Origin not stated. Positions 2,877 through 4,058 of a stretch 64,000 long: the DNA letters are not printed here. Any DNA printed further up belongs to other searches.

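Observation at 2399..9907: Duplicated 'stand-alone Rieske / Rieske-less oxygenase / GST' modules with a shared reductase: a split NdmCDE-like GST-dependent oxygenase architecture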

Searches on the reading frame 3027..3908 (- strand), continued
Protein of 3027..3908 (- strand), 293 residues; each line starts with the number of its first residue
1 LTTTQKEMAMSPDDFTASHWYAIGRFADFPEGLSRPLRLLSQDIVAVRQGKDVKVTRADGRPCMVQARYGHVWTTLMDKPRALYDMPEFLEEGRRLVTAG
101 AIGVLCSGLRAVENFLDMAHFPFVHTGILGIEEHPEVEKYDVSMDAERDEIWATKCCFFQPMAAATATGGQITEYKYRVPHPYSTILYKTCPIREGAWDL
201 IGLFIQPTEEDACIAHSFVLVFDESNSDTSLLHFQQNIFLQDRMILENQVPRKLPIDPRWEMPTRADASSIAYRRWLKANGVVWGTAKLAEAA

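Call 18: get_annotated_region(hit=H20, flank=8000)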
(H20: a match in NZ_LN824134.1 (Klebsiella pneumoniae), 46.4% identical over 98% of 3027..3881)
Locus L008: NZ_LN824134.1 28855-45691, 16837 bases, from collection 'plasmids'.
description: Klebsiella pneumoniae strain MS6671 plasmid A, complete sequence
organism: Klebsiella pneumoniae (NCBI taxid 573)
taxonomy: Bacteria; Pseudomonadota; Gammaproteobacteria; Enterobacterales; Enterobacteriaceae; Klebsiella; Klebsiella pneumoniae
host: -; source: Homo sapiens,urine; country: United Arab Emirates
typing (MOB-suite, as given by PLSDB): conjugative; replicon IncFIB,IncHI1B; relaxase MOBH; mating-pair formation MPF_F
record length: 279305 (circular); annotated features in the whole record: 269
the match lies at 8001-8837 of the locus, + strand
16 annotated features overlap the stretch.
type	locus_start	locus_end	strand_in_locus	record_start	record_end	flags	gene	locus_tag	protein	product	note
CDS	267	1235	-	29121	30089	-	-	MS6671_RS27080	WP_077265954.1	IS5-like element IS903B family transposase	GO:0006313 - DNA transposition [Evidence IEA]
CDS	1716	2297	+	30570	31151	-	-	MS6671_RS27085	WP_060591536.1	hypothetical protein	-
CDS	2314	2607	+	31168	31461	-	-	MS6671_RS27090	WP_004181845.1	hypothetical protein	-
CDS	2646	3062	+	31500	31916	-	-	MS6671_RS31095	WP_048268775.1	DUF6012 family protein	-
CDS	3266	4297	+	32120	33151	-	-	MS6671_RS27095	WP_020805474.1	IS630-like element ISSpu2 family transposase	GO:0006313 - DNA transposition [Evidence IEA]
CDS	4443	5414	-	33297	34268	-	-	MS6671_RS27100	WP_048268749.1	IS5 family transposase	-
CDS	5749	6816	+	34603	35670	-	-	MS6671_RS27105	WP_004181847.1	aromatic ring-hydroxylating dioxygenase subunit alpha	-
CDS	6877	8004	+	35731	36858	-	-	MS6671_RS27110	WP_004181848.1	TIM barrel protein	-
CDS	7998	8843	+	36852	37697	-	-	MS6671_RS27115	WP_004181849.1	aromatic ring-hydroxylating dioxygenase subunit alpha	-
CDS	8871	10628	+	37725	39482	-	-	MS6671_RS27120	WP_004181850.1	Rieske 2Fe-2S domain-containing protein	-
CDS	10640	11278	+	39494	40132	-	-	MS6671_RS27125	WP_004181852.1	glutathione S-transferase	-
CDS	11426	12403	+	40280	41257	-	-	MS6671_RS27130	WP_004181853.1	2-oxoglutarate and iron-dependent oxygenase domain-containing protein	-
CDS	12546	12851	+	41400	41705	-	-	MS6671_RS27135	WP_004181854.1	IS3 family transposase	-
CDS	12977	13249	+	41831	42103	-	-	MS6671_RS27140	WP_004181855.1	IS3 family transposase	-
CDS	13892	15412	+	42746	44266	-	ltrA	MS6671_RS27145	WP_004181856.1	group II intron reverse transcriptase/maturase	GO:0000373 - Group II intron splicing [Evidence IEA]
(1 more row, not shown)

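Call 22: search_dna_similar(query=L008:8871-10625:+, collection=plasmids, mode=protein, max_rows=30, max_evalue=1e-40)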
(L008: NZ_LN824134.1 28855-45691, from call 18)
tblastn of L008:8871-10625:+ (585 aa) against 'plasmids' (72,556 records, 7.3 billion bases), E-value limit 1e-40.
Records with a match: 452; places in all: 484; records where one place covers at least 80% of the query: 75.
Best place of each record, by identity: >=99% 4; 95-99% 1; 60-80% 1; <60% 446.
By first word of the organism name: Ralstonia 131; Phaeobacter 66; Sinorhizobium 63; Burkholderia 15; Rhodococcus 15; Paraburkholderia 12; Pseudomonas 9; Cupriavidus 9; Roseomonas 9; Aminobacter 9; and 43 more.
By predicted mobility (MOB-suite, as given by PLSDB): non-mobilizable 218; mobilizable 127; conjugative 107.
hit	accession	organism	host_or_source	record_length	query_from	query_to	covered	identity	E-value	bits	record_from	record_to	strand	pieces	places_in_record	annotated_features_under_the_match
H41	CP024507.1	Klebsiella pneumoniae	Homo sapiens,rectal swab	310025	1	585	100%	100.0%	0e+0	1188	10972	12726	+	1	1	oxygenase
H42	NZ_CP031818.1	Klebsiella pneumoniae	Homo sapiens,urine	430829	1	585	100%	100.0%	0e+0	1188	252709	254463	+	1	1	Rieske 2Fe-2S domain-containing protein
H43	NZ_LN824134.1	Klebsiella pneumoniae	Homo sapiens,urine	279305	1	585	100%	100.0%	0e+0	1188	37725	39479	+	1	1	Rieske 2Fe-2S domain-containing protein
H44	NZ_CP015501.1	Klebsiella pneumoniae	Homo sapiens,Urine sample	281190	1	585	100%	100.0%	0e+0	1188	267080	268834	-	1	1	Rieske 2Fe-2S domain-containing protein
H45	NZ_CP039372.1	Pseudomonas putida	Pyrus communis 'Williams',pear ...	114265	1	585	99%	60.0%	0e+0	735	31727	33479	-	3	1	Rieske (2Fe-2S) protein | ferredoxin reductase | 2Fe-2S iron-sulfur cluster binding domain-containing protein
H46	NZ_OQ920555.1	Pseudomonas putida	-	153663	1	585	100%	59.4%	0e+0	720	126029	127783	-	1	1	Rieske 2Fe-2S domain-containing protein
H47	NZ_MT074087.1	Pseudomonas putida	-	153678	1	585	100%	59.2%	0e+0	716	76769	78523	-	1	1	Rieske 2Fe-2S domain-containing protein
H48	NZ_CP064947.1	Pseudomonas fulva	Homo sapiens,pleural fluid,pleural ...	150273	1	585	100%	59.2%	0e+0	716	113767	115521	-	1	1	Rieske 2Fe-2S domain-containing protein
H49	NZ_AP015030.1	Pseudomonas putida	-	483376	1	585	100%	58.7%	0e+0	722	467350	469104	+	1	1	Rieske 2Fe-2S domain-containing protein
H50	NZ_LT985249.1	Escherichia coli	-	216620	260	585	56%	97.2%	0e+0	657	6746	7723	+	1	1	PDR/VanB family oxidoreductase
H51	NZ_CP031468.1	Paraburkholderia caffeinilytica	mix culture,tea plantation soil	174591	5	585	99%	44.0%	3e-145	471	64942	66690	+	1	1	PDR/VanB family oxidoreductase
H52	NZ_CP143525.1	Pseudomonas putida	culture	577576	4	585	99%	43.1%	3e-148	479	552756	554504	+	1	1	Rieske 2Fe-2S domain-containing protein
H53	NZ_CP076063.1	Cupriavidus sp. EM10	Pure-cultured cell,sewage water sludge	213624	1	585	97%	44.3%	4e-127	482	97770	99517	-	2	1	PDR/VanB family oxidoreductase | Rieske (2Fe-2S) protein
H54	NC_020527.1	Sinorhizobium meliloti 2011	-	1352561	1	584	100%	36.1%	5e-106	358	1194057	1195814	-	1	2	none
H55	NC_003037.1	Sinorhizobium meliloti 1021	-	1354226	1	584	100%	36.1%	5e-106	358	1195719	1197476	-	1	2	none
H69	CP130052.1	Sinorhizobium meliloti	Medicago,Cell culture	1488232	1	585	100%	35.5%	2e-107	362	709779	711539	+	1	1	Rieske 2Fe-2S domain-containing protein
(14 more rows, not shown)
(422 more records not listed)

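Call 24: get_annotated_region(hit=H52, flank=10000)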
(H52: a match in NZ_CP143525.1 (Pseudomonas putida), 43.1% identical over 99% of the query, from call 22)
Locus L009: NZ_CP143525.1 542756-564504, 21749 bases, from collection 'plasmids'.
description: Pseudomonas putida strain MT178 plasmid pTmex-577K, complete sequence
organism: Pseudomonas putida (NCBI taxid 303)
taxonomy: Bacteria; Pseudomonadota; Gammaproteobacteria; Pseudomonadales; Pseudomonadaceae; Pseudomonas; Pseudomonas putida
host: -; source: culture; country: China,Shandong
typing (MOB-suite, as given by PLSDB): non-mobilizable; mating-pair formation MPF_T
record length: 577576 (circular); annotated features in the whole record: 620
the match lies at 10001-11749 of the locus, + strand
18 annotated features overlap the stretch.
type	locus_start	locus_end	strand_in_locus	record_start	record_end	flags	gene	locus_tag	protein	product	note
CDS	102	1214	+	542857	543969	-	-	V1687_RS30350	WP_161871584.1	S-(hydroxymethyl)glutathione dehydrogenase/class III alcohol dehydrogenase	GO:0006113 - fermentation [Evidence IEA]; GO:0009404 - toxin metabolic process [Evidence IEA]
CDS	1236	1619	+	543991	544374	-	-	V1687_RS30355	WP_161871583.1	VOC family protein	-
CDS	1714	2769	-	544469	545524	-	-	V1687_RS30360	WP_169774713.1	aromatic ring-hydroxylating dioxygenase subunit alpha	-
CDS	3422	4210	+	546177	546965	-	-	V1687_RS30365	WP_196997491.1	outer membrane protein OmpK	-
CDS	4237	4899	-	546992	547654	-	-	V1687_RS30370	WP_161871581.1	GntR family transcriptional regulator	-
CDS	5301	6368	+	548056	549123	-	-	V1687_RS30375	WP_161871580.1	aromatic ring-hydroxylating dioxygenase subunit alpha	-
CDS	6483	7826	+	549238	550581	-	-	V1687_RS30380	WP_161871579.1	nucleobase:cation symporter-2 family protein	-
CDS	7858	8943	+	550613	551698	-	-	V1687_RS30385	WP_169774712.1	TIM barrel protein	-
CDS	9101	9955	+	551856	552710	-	-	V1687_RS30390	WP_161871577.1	aromatic ring-hydroxylating dioxygenase subunit alpha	-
CDS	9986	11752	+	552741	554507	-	-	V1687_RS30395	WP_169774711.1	Rieske 2Fe-2S domain-containing protein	-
CDS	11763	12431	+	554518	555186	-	-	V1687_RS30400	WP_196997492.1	glutathione S-transferase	-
CDS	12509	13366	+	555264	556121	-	fghA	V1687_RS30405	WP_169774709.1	S-formylglutathione hydrolase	GO:0046292 - formaldehyde metabolic process [Evidence IEA]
CDS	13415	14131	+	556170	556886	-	-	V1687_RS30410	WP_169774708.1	hypothetical protein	-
CDS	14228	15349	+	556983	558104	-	-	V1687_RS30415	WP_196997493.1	Re/Si-specific NAD(P)(+) transhydrogenase subunit alpha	GO:1902600 - proton transmembrane transport [Evidence IEA]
CDS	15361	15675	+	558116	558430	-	-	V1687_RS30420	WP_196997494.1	NAD(P) transhydrogenase subunit alpha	-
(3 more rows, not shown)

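Call 25: get_annotated_region(hit=H51, flank=10000)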
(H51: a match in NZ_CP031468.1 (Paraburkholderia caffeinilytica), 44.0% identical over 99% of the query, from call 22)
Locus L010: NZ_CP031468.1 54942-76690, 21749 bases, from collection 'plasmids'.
description: Paraburkholderia caffeinilytica strain CF1 plasmid p1, complete sequence
organism: Paraburkholderia caffeinilytica (NCBI taxid 1761016)
taxonomy: Bacteria; Pseudomonadota; Betaproteobacteria; Burkholderiales; Burkholderiaceae; Paraburkholderia; Paraburkholderia caffeinilytica
host: -; source: mix culture,tea plantation soil; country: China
typing (MOB-suite, as given by PLSDB): non-mobilizable; replicon rep_cluster_186; mating-pair formation MPF_T
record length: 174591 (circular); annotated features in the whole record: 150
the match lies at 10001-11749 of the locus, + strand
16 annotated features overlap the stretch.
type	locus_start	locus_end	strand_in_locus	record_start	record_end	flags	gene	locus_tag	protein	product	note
CDS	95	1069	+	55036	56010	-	-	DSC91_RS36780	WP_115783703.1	2-oxoglutarate and iron-dependent oxygenase domain-containing protein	-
CDS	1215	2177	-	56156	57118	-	-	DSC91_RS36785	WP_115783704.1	LysR family transcriptional regulator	GO:0006355 - regulation of DNA-templated transcription [Evidence IEA]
CDS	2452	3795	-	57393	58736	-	-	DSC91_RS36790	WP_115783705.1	nucleobase:cation symporter-2 family protein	-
CDS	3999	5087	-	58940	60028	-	-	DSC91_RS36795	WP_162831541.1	hypothetical protein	-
CDS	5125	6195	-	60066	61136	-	-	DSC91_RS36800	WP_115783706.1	aromatic ring-hydroxylating dioxygenase subunit alpha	-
CDS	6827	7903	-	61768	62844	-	-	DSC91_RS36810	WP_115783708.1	aromatic ring-hydroxylating dioxygenase subunit alpha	-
CDS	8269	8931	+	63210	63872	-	-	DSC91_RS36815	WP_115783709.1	GntR family transcriptional regulator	-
CDS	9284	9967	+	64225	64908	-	-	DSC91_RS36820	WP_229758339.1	aromatic ring-hydroxylating dioxygenase subunit alpha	-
CDS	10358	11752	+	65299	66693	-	-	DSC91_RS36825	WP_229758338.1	PDR/VanB family oxidoreductase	-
CDS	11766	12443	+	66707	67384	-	-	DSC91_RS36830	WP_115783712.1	glutathione S-transferase family protein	GO:0006749 - glutathione metabolic process [Evidence IEA]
CDS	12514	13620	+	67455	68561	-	-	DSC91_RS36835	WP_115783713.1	S-(hydroxymethyl)glutathione dehydrogenase/class III alcohol dehydrogenase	GO:0006113 - fermentation [Evidence IEA]; GO:0009404 - toxin metabolic process [Evidence IEA]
CDS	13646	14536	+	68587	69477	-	fghA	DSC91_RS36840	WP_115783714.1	S-formylglutathione hydrolase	GO:0046292 - formaldehyde metabolic process [Evidence IEA]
CDS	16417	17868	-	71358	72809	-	-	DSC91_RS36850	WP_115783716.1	NAD-dependent succinate-semialdehyde dehydrogenase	-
CDS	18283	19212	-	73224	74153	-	-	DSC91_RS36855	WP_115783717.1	ABC transporter permease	-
CDS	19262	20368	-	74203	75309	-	-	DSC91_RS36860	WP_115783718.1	ABC transporter permease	-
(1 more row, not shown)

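Call 26: get_annotated_region(hit=H69, flank=8000)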
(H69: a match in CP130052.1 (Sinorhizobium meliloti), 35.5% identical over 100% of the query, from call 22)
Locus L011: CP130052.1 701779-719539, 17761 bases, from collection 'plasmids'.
description: Sinorhizobium meliloti strain R14 plasmid pSymA, complete sequence
organism: Sinorhizobium meliloti (NCBI taxid 382)
taxonomy: Bacteria; Pseudomonadota; Alphaproteobacteria; Hyphomicrobiales; Rhizobiaceae; Sinorhizobium; Sinorhizobium meliloti
host: -; source: Medicago,Cell culture; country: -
typing (MOB-suite, as given by PLSDB): conjugative; relaxase MOBQ; mating-pair formation MPF_T
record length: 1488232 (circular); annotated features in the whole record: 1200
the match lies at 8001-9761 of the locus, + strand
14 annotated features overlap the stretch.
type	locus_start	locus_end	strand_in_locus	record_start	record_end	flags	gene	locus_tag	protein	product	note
CDS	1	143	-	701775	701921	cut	-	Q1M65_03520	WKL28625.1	hypothetical protein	-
CDS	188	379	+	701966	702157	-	-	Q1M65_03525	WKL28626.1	DUF6494 family protein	-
CDS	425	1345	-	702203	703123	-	-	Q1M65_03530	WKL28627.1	ABC transporter permease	-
CDS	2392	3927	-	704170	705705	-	-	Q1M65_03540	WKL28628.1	ABC transporter ATP-binding protein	-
CDS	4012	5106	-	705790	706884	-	-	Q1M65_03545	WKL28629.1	BMP family ABC transporter substrate-binding protein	-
CDS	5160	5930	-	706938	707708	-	-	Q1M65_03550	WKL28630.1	GntR family transcriptional regulator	-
CDS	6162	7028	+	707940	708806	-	-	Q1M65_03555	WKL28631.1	aromatic ring-hydroxylating dioxygenase subunit alpha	-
CDS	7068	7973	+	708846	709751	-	-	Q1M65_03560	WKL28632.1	aromatic ring-hydroxylating dioxygenase subunit alpha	-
CDS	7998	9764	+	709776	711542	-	-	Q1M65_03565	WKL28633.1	Rieske 2Fe-2S domain-containing protein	-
CDS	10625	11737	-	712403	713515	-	-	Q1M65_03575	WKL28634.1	alanine--glyoxylate aminotransferase family protein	-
CDS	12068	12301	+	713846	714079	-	-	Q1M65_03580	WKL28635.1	hypothetical protein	-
CDS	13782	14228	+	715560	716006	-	-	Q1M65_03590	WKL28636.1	(2Fe-2S)-binding protein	-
CDS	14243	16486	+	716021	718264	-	-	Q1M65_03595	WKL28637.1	xanthine dehydrogenase family protein molybdopterin-binding subunit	-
CDS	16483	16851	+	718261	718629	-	-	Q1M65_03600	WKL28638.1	cytochrome c family protein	-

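Call 30: search_solved_structures(query=L009:1714-2769:-, max_evalue=1e-50, show_alignments=2)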
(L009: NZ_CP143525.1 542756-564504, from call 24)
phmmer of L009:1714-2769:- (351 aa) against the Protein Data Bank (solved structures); distinct sequences matched with E-value up to 1e-50: 3.
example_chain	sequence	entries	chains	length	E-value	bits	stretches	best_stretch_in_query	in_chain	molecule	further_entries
6ick_A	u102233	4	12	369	1.1e-229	764.6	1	1-350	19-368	Methylxanthine N1-demethylase NdmA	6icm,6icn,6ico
6icp_A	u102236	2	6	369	4.2e-228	759.4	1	1-350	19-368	Methylxanthine N1-demethylase NdmA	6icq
6icl_A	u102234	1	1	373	8.7e-129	432.7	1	8-347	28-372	Methylxanthine N3-demethylase NdmB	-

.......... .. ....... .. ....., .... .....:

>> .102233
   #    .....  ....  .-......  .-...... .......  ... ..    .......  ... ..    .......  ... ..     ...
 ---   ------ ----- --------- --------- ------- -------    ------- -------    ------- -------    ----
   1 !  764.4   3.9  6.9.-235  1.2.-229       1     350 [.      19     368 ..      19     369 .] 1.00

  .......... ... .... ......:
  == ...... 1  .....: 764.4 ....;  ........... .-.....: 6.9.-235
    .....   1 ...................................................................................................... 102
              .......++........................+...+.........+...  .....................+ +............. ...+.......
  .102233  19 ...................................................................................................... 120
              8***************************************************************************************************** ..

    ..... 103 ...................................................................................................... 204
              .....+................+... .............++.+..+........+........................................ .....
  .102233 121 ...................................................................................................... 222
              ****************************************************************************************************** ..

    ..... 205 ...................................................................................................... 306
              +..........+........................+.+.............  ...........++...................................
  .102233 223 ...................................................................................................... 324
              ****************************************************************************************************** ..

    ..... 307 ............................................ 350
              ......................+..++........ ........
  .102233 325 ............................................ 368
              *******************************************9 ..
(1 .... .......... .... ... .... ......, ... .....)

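Call 31: search_solved_structures(query=L009:5301-6368:+, max_evalue=1e-50, show_alignments=1)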
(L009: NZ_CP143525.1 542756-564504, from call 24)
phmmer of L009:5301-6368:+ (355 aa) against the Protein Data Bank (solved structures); distinct sequences matched with E-value up to 1e-50: 3.
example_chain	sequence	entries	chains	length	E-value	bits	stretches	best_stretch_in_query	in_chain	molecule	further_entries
6icl_A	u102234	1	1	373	9.5e-236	785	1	1-355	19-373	Methylxanthine N3-demethylase NdmB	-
6icp_A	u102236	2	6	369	1.1e-129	436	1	10-354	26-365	Methylxanthine N1-demethylase NdmA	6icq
6ick_A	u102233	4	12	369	2.2e-128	431.8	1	10-354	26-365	Methylxanthine N1-demethylase NdmA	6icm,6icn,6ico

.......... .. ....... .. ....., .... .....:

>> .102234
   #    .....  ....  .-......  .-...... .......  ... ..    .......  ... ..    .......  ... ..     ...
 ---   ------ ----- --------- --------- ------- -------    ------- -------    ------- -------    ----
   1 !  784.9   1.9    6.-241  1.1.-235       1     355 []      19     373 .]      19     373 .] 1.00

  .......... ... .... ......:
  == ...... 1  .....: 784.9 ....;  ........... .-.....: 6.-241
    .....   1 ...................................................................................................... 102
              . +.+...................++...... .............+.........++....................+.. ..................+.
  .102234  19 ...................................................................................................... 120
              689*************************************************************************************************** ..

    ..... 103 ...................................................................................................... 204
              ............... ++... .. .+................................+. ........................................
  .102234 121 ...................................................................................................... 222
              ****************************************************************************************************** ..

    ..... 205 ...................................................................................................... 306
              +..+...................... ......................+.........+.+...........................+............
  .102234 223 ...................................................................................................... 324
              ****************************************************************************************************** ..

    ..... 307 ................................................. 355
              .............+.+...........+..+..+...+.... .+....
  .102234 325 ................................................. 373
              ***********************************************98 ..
